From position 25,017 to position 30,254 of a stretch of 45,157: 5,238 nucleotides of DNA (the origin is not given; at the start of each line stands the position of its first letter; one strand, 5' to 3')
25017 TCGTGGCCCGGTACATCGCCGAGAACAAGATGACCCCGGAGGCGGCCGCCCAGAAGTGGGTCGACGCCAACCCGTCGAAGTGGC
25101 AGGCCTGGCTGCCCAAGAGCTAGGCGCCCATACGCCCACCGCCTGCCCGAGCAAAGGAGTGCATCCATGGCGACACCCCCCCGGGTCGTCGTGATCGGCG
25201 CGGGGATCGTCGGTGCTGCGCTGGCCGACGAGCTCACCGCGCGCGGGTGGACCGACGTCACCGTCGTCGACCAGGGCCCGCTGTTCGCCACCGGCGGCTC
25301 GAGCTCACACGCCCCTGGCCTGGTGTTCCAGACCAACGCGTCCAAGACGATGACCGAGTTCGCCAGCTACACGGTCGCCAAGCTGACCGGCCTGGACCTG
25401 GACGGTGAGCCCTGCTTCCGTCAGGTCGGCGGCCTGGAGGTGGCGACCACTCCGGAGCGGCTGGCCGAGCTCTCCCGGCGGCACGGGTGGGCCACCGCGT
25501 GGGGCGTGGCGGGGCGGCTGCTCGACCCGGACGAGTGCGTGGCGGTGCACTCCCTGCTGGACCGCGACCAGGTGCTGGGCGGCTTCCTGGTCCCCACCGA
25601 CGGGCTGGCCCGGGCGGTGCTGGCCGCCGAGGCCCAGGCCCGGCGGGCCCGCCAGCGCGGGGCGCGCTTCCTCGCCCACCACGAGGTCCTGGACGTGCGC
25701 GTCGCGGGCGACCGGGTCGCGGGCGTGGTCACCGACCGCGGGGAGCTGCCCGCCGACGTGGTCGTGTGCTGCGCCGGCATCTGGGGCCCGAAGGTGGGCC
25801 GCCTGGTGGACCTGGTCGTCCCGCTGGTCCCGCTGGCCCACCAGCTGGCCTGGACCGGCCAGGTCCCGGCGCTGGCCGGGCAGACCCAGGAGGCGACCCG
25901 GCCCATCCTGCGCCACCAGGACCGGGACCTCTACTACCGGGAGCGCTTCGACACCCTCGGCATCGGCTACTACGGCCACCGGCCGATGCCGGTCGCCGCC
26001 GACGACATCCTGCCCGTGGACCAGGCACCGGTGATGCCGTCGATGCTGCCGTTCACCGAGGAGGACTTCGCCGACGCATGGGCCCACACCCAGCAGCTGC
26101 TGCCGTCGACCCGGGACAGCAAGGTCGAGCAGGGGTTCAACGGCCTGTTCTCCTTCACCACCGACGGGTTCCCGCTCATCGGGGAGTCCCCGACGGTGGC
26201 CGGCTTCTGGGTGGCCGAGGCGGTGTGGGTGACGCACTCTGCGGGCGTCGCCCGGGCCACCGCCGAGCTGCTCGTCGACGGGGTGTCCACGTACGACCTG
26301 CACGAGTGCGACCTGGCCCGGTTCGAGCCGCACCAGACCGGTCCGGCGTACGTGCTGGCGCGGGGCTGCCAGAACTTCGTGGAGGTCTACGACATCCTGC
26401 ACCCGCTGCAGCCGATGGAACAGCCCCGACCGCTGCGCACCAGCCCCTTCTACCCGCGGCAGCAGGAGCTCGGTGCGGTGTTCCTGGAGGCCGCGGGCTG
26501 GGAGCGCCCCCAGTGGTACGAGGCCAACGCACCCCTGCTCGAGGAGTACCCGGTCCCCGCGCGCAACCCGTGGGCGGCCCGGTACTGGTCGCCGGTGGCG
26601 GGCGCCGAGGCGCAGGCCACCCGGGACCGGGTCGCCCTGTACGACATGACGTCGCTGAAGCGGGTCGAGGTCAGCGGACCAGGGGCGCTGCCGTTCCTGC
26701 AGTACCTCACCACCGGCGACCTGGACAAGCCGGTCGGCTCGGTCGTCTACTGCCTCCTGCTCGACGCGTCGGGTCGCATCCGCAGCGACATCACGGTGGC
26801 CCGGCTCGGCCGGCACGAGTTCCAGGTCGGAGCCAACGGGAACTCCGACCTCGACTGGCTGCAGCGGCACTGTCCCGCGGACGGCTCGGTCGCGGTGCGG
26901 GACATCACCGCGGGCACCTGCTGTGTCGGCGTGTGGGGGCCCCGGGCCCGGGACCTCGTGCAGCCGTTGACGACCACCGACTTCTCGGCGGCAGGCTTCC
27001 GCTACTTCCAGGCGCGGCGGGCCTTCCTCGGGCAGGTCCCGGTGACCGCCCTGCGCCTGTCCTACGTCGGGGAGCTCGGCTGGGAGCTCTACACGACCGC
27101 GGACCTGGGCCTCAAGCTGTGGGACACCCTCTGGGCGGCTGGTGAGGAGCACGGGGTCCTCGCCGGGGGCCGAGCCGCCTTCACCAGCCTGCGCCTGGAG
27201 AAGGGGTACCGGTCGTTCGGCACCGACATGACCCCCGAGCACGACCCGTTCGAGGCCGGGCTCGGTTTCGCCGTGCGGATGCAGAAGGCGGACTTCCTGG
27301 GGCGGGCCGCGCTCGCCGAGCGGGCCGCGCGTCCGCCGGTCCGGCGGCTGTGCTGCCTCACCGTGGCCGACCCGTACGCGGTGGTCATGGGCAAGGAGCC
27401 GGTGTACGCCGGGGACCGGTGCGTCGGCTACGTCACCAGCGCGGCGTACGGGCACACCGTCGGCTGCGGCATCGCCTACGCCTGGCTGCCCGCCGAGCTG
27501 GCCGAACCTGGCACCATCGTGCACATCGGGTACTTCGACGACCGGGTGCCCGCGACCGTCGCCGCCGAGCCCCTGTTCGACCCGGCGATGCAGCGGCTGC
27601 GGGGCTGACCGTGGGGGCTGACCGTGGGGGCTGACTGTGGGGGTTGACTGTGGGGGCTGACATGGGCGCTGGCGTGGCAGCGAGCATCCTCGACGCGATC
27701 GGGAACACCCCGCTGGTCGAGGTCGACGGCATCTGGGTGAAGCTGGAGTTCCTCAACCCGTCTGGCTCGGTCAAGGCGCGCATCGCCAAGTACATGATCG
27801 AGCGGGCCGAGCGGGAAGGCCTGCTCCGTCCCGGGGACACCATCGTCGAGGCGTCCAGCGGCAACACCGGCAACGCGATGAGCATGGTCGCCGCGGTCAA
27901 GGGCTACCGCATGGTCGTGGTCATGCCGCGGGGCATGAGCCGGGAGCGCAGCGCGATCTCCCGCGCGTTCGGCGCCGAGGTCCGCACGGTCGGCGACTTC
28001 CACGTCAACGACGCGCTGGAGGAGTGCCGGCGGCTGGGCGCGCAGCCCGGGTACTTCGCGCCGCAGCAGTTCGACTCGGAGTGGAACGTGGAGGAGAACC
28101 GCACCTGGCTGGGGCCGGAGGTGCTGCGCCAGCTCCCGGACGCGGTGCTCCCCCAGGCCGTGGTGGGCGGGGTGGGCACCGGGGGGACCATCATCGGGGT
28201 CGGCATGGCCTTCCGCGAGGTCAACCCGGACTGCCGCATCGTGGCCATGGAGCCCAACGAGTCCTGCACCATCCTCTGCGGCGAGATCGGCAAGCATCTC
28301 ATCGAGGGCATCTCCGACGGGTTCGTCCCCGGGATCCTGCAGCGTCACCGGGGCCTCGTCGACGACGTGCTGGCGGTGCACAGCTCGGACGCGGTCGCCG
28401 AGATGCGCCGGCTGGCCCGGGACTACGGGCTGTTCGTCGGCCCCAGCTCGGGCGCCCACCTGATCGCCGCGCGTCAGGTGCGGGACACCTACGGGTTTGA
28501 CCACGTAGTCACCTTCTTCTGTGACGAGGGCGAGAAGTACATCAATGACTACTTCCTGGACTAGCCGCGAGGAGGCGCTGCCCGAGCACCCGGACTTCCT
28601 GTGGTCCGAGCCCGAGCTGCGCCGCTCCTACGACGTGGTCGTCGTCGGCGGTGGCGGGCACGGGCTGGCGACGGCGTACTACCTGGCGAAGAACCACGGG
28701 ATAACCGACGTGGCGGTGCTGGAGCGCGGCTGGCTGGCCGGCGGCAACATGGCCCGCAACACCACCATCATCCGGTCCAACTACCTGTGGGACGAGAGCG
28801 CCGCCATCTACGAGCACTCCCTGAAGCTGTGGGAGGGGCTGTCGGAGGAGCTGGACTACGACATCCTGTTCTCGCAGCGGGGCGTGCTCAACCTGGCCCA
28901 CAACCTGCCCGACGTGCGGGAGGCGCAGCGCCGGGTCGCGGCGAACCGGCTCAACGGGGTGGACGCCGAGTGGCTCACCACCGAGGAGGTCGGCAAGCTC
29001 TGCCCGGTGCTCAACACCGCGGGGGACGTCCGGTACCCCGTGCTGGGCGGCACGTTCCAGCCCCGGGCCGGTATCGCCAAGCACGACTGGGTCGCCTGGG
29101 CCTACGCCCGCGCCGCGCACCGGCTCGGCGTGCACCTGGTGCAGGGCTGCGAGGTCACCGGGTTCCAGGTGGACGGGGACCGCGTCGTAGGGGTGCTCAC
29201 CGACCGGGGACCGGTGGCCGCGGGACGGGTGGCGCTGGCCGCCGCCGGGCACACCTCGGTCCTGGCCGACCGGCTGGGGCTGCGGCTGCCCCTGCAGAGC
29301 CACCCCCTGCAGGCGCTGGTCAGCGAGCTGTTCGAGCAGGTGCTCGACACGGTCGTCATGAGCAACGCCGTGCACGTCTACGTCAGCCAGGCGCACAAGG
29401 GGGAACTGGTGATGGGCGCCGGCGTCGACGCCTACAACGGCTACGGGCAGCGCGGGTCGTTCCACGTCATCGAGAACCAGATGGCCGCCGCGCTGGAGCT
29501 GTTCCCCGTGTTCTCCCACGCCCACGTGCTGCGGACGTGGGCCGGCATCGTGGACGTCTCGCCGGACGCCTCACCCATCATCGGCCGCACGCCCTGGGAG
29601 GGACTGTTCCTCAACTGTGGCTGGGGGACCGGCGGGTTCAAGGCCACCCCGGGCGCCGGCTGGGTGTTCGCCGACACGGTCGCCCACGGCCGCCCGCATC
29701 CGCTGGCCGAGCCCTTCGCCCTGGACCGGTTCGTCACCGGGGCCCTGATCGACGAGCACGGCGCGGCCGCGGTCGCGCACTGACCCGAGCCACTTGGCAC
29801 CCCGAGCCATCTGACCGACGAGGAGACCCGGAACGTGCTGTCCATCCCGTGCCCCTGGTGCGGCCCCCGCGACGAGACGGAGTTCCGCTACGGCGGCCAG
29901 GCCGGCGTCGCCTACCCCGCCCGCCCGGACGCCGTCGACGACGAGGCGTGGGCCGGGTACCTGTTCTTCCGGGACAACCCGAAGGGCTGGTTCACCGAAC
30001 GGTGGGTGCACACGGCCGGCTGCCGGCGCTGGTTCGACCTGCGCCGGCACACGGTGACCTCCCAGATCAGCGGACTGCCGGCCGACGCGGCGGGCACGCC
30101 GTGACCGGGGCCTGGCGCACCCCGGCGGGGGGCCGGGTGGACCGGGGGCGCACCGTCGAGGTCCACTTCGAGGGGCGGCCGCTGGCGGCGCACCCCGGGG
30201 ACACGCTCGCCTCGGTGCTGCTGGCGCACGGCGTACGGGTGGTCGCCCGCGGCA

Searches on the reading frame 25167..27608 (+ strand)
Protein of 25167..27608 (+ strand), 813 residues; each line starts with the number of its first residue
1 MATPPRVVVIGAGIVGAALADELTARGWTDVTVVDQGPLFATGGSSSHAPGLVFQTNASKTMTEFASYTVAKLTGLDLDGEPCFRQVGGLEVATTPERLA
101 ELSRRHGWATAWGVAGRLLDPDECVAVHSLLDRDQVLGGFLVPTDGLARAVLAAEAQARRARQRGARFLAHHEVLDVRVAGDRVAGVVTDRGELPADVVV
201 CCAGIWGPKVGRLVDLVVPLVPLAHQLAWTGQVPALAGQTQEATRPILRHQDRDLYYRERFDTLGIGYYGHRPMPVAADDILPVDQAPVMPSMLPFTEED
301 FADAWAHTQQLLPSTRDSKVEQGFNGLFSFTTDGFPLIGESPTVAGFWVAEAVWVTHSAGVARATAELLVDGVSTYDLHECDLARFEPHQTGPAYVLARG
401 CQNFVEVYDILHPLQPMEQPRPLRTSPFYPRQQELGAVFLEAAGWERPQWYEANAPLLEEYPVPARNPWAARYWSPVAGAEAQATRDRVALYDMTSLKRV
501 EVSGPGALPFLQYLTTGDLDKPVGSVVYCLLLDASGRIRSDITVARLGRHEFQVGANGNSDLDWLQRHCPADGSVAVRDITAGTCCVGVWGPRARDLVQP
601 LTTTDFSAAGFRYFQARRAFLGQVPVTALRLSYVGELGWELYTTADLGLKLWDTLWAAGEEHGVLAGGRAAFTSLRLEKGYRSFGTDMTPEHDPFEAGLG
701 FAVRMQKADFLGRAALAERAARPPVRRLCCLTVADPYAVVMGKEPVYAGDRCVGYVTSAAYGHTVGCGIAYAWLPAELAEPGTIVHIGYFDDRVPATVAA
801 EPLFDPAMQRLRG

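Call 9: search_protein_families(library=pfam, proteins=[window:25167-27608:+])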
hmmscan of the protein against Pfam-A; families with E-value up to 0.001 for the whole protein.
window:25167-27608:+ (813 aa): 7 families
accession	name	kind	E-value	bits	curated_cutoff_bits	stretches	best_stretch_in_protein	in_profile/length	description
PF01571.26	GCV_T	-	2.4e-74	250.2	25.6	1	429-702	2-255/255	Aminomethyltransferase folate-binding domain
PF01266.30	DAO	-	4.6e-52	178.1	27.9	1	6-368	1-353/353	FAD dependent oxidoreductase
PF08669.17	GCV_T_C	-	1.1e-23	83.4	25.9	1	726-805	1-80/80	Glycine cleavage T-protein C-terminal barrel domain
PF16350.10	FAO_M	-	2.7e-21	75.9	27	1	371-426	1-56/56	FAD dependent oxidoreductase central domain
PF00070.33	Pyr_redox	-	4.6e-05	24.3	22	0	6-38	1-32/82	Pyridine nucleotide-disulphide oxidoreductase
PF07992.20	Pyr_redox_2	-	0.00013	22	26.1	0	4-40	142-177/291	Pyridine nucleotide-disulphide oxidoreductase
PF13450.12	NAD_binding_8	-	0.0009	19.9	21.9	0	9-58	1-49/68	NAD(P)-binding Rossmann-like domain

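Call 47: search_protein_families(library=ncbifam, proteins=[window:25167-27608:+], max_evalue=1e-10)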
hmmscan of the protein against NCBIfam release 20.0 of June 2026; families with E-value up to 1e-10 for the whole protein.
window:25167-27608:+ (813 aa): 10 families
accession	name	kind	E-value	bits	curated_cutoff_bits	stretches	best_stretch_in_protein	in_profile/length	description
NF053776.1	TmaoDeMthMsil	equivalog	1.4e-63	215.6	1100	1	464-812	403-762/763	trimethylamine N-oxide demethylase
TIGR01372.1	soxA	subfamily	2.5e-50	171.2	1164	1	421-812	605-995/996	sarcosine oxidase subunit alpha family protein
NF001567.0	PRK00389.1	subfamily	2.3e-49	168.2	300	1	480-806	36-355/359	glycine cleavage system aminomethyltransferase GcvT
TIGR00528.1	gcvT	equivalog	5.9e-41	140.6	235.85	1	481-803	35-359/362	glycine cleavage system aminomethyltransferase GcvT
NF010093.0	PRK13579.1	equivalog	3e-35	121.7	459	1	481-807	44-367/371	glycine cleavage system aminomethyltransferase GcvT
NF009133.0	PRK12486.1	equivalog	8.4e-32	110.5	410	1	483-801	49-366/369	dimethylsulfoniopropionate demethylase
NF001933.0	PRK00711.1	subfamily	4.1e-21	75.5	383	1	59-223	105-273/429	D-amino acid dehydrogenase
TIGR02352.1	thiamin_ThiO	equivalog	1.6e-18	67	250.8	1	7-222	1-222/351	glycine oxidase ThiO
NF008425.0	PRK11259.1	equivalog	7.6e-18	64.6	257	1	7-387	7-376/377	N-methyl-L-tryptophan oxidase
TIGR01373.1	soxB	subfamily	1.9e-11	43.4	529.45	0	7-220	33-253/407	sarcosine oxidase subunit beta family protein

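Call 61: search_solved_structures(query=window:25167-27608:+, max_evalue=1e-20)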
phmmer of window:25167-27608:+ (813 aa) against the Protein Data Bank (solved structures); distinct sequences matched with E-value up to 1e-20: 12.
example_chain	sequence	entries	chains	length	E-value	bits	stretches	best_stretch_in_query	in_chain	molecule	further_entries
1pj5_A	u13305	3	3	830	0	1025.1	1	1-813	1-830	N,N-dimethylglycine oxidase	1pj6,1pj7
3gsi_A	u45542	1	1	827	0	1017.9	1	5-813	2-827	N,N-dimethylglycine oxidase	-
5l46_A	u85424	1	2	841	1.2e-99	337.7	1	7-811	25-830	Dimethylglycine dehydrogenase, mitochondrial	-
4pab_A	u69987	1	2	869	3.3e-96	326.3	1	7-810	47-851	Dimethylglycine dehydrogenase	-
4p9s_A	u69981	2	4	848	6.1e-96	325.5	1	7-810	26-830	Dimethylglycine dehydrogenase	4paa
1yx2_A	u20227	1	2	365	9.5e-37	129.6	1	480-804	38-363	Aminomethyltransferase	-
1woo_A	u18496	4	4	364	2.1e-34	121.9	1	481-777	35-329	Aminomethyltransferase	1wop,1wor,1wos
9q5a_A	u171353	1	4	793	1e-33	119.6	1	480-812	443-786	Trimethylamine N-oxide Demethylase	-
9q59_A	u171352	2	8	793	1e-33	119.6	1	480-812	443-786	trimethylamine N-oxide demethylase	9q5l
1v5v_A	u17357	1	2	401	3.2e-29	104.8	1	450-808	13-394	aminomethyltransferase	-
2gag_A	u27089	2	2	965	8.8e-28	100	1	464-735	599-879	heterotetrameric sarcosine oxidase alpha-subunit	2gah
1vrq_A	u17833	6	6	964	1.4e-23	86.1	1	428-718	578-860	Sarcosine oxidase alpha subunit | Subunit alpha of sarcosine oxidase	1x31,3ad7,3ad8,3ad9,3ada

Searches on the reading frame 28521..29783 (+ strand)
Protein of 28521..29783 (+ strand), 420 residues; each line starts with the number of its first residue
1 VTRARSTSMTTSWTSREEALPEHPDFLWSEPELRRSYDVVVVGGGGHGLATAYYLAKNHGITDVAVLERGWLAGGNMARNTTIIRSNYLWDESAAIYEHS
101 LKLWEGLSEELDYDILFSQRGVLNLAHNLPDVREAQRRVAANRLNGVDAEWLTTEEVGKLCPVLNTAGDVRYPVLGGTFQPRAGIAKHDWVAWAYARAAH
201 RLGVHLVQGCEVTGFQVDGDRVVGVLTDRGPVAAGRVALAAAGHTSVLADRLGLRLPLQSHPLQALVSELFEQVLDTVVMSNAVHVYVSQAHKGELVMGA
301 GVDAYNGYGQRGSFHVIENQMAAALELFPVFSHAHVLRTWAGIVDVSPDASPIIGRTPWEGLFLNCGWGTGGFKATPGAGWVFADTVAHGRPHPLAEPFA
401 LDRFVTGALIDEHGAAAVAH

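Call 9: search_protein_families(library=pfam, proteins=[window:28521-29783:+])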
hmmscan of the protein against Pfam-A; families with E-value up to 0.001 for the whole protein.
window:28521-29783:+ (420 aa): 5 families
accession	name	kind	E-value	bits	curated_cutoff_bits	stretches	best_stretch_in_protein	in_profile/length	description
PF01266.30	DAO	-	3.8e-67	227.7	27.9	1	38-385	1-352/353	FAD dependent oxidoreductase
PF13450.12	NAD_binding_8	-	8.3e-07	29.6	21.9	1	41-86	1-41/68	NAD(P)-binding Rossmann-like domain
PF01946.23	Thi4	-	4.7e-06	26.4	26.2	1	37-77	18-57/235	Thi4 family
PF01494.25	FAD_binding_3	-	6.8e-05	22.7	22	0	37-69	2-32/349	FAD binding domain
PF07992.20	Pyr_redox_2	-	0.00014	21.8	26.1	0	37-83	1-41/291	Pyridine nucleotide-disulphide oxidoreductase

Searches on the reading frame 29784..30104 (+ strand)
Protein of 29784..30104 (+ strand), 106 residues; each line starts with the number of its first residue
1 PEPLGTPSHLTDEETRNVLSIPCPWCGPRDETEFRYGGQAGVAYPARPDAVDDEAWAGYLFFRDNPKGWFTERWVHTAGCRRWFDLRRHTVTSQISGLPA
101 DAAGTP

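Call 9: search_protein_families(library=pfam, proteins=[window:29784-30104:+])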
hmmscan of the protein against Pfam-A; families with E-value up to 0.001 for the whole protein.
window:29784-30104:+ (106 aa): 1 family
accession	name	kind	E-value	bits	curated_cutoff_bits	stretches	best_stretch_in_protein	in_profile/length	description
PF04267.17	SoxD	-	7.8e-35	119.3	27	1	21-97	2-78/82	Sarcosine oxidase, delta subunit family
